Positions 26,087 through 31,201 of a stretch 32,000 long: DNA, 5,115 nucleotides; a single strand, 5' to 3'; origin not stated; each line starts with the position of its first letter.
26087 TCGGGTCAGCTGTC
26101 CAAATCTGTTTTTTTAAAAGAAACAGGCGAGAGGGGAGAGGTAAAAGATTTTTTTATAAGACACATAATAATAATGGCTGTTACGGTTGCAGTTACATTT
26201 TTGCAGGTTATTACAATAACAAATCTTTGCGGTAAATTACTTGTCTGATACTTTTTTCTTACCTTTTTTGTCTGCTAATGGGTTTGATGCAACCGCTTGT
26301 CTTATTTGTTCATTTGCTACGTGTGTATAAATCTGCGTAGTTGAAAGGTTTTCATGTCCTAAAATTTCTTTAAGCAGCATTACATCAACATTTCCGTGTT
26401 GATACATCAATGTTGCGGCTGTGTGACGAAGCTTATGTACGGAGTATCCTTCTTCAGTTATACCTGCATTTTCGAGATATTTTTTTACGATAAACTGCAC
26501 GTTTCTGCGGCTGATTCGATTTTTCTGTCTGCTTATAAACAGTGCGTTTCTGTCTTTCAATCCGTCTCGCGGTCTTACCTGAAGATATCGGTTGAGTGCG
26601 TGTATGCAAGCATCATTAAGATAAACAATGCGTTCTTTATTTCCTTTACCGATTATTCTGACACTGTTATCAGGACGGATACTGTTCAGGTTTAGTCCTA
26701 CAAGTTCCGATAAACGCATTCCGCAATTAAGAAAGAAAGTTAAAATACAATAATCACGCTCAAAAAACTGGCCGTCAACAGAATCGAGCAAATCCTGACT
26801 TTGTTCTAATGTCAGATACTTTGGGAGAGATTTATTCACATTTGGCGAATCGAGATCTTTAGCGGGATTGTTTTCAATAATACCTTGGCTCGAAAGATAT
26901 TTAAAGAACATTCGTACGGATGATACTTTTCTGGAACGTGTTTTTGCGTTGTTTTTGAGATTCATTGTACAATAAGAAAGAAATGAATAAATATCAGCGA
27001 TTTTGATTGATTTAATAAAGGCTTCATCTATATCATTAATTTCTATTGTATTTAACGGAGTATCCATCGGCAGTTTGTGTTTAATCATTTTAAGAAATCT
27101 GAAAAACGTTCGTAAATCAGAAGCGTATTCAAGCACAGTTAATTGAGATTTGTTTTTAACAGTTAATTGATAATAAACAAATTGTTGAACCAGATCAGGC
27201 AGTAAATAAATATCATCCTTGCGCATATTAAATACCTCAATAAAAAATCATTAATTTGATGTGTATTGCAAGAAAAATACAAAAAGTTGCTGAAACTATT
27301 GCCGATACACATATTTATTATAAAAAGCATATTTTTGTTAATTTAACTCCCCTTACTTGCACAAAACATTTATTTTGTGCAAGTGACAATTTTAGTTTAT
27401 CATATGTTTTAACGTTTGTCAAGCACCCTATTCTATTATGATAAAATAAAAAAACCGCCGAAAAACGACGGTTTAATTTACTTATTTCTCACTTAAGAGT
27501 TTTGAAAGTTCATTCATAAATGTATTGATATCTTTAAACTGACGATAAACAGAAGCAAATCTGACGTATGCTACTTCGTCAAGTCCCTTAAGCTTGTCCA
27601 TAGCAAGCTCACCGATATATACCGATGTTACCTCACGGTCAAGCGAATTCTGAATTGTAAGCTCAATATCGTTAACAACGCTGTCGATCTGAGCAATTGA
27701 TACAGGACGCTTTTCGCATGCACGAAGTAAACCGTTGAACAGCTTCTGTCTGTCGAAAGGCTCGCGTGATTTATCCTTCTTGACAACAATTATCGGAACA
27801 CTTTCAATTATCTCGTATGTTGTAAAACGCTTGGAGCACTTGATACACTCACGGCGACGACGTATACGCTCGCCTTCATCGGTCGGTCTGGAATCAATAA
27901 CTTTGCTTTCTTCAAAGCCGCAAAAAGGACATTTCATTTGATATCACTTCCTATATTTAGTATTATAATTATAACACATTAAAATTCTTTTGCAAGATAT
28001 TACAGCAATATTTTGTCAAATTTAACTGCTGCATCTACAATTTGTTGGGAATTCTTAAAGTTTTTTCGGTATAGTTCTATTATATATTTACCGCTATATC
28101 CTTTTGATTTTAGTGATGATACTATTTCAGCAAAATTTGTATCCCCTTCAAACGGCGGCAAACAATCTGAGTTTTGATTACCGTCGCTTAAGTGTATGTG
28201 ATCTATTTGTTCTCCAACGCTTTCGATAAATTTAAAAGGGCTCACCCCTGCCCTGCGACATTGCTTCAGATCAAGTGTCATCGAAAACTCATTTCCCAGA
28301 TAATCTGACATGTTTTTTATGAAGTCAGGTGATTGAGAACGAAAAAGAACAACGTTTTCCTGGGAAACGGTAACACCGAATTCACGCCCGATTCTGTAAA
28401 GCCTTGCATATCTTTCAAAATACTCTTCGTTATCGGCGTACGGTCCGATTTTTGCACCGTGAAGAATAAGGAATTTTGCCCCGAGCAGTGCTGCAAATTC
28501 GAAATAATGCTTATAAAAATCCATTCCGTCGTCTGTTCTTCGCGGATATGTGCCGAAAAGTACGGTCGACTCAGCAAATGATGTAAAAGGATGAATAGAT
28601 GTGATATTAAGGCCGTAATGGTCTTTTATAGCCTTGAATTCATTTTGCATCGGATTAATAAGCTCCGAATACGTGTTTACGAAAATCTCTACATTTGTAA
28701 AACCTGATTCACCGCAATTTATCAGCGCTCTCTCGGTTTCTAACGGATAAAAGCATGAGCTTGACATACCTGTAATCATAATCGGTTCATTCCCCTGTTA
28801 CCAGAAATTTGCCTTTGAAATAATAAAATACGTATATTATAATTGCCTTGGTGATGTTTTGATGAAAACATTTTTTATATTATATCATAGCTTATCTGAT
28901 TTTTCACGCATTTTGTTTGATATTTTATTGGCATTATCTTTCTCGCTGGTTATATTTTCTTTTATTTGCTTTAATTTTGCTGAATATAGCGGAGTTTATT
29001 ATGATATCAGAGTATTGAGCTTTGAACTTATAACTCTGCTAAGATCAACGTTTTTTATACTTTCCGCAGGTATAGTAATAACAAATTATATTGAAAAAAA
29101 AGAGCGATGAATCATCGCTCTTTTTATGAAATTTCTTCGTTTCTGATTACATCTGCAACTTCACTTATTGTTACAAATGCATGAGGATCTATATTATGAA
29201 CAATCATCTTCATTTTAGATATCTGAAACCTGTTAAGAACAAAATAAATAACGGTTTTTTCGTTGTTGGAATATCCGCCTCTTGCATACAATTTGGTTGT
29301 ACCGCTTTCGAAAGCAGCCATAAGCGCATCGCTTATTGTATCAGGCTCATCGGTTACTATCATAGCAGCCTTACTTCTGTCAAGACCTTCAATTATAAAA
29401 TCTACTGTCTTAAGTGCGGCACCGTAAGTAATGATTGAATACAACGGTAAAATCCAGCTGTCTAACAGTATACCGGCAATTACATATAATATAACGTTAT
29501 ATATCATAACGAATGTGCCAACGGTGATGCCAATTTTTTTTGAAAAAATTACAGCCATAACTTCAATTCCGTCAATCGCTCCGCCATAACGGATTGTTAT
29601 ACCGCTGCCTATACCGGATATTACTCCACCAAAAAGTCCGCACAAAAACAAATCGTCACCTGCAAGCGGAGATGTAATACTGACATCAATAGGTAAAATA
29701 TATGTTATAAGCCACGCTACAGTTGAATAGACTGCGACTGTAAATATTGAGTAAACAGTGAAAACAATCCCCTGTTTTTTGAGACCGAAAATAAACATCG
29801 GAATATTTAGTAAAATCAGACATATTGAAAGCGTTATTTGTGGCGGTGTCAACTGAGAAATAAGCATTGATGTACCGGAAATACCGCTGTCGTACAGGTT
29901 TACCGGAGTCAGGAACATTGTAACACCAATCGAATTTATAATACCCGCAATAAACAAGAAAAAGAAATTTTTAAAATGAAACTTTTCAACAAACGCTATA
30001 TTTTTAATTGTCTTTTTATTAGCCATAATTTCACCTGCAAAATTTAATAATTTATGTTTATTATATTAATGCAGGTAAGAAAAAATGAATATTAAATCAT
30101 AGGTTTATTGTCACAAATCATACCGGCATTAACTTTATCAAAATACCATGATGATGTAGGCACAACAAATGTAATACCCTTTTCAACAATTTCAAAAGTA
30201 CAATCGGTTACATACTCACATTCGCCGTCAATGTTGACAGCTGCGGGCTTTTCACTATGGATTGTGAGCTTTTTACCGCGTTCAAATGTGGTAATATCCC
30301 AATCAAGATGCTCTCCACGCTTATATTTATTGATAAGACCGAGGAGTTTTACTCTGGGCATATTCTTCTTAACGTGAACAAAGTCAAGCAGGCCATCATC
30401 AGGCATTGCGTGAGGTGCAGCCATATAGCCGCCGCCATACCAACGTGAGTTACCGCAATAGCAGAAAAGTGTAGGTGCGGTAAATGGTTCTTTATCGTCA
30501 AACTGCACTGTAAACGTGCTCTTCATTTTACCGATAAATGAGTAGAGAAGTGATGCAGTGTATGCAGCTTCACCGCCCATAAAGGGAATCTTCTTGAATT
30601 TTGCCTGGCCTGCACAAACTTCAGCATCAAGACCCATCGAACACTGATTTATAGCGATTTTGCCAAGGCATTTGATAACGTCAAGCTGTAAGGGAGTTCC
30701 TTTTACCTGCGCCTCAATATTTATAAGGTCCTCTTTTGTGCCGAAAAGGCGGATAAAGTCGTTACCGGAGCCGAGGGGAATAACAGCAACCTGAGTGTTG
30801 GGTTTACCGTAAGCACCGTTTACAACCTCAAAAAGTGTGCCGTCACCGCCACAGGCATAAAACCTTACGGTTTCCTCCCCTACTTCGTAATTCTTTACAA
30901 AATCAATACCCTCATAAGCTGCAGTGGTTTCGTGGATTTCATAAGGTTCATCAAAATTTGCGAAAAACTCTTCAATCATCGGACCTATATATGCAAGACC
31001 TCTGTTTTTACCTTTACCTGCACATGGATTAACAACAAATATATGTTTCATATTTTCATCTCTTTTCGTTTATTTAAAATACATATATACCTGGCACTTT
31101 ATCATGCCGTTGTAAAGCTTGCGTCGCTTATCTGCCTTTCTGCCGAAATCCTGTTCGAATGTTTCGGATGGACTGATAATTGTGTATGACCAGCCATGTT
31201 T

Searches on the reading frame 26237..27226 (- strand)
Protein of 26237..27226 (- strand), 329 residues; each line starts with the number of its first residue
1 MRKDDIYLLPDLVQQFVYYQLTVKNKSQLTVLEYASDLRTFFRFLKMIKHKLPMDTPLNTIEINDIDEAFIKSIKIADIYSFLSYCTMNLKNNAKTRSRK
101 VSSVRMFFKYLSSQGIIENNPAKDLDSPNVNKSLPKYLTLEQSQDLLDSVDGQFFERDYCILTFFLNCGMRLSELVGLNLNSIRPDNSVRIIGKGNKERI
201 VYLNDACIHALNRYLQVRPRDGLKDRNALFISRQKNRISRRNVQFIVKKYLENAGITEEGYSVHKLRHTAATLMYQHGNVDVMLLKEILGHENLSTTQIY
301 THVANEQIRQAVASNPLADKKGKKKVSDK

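Call 69: search_protein_families(library=pfam, proteins=[window:26237-27226:-], max_evalue=0.00001)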
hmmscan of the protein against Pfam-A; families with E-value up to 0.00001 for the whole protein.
window:26237-27226:- (329 aa): 2 families
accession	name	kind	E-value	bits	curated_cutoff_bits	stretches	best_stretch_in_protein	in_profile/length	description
PF00589.27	Phage_integrase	-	8e-39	133.6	27.1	1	137-305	2-170/172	Phage integrase family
PF02899.23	Phage_int_SAM_1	-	2.4e-08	34.6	22.3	1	13-115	1-83/83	Phage integrase, N-terminal SAM-like domain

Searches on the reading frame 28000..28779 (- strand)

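Call 69: search_protein_families(library=pfam, proteins=[window:28000-28779:-], max_evalue=0.00001)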
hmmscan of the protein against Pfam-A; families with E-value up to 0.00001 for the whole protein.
window:28000-28779:- (259 aa): 1 family
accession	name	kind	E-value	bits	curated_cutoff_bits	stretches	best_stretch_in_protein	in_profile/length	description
PF01261.30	AP_endonuc_2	-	8.2e-20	72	31.1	1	24-251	6-242/249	Xylose isomerase-like TIM barrel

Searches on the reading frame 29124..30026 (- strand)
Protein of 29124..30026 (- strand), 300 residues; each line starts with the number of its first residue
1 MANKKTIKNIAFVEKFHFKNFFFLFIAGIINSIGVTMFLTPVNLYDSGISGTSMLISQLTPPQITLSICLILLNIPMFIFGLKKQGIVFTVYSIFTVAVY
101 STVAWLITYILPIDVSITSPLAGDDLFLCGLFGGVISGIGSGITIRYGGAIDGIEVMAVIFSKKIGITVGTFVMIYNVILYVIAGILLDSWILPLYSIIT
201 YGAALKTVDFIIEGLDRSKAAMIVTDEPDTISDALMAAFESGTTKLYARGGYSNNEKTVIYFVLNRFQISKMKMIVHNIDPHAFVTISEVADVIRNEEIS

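Call 69: search_protein_families(library=pfam, proteins=[window:29124-30026:-], max_evalue=0.00001)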
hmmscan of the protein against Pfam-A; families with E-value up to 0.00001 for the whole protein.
window:29124-30026:- (300 aa): 2 families
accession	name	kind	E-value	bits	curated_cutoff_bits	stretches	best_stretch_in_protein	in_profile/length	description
PF02588.21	YitT_membrane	-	2.5e-47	161.4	24.3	1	21-236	2-205/205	Uncharacterised 5xTM membrane BCR, YitT family COG1284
PF10035.14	DUF2179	-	1.2e-20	73.5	22.8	1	242-294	2-54/55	Uncharacterized protein conserved in bacteria (DUF2179)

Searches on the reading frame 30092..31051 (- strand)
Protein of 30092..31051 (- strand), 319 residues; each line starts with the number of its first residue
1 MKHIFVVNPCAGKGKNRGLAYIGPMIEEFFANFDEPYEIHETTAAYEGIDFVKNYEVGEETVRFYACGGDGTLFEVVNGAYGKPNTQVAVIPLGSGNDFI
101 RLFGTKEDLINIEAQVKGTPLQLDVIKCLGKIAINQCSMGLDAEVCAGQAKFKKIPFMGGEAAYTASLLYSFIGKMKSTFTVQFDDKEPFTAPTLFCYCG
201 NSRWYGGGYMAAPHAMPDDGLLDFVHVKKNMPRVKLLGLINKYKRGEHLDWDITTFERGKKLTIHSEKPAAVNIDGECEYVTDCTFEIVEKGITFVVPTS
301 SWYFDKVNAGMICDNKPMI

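Call 69: search_protein_families(library=pfam, proteins=[window:30092-31051:-], max_evalue=0.00001)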
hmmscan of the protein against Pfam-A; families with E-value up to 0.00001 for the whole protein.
window:30092-31051:- (319 aa): 2 families
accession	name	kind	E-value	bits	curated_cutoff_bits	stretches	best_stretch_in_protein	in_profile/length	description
PF19279.4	YegS_C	-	3.5e-20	72.8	27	1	138-289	4-150/158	YegS C-terminal NAD kinase beta sandwich-like domain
PF00781.29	DAGK_cat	-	1e-18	67.6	23.6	1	4-128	3-125/125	Diacylglycerol kinase catalytic domain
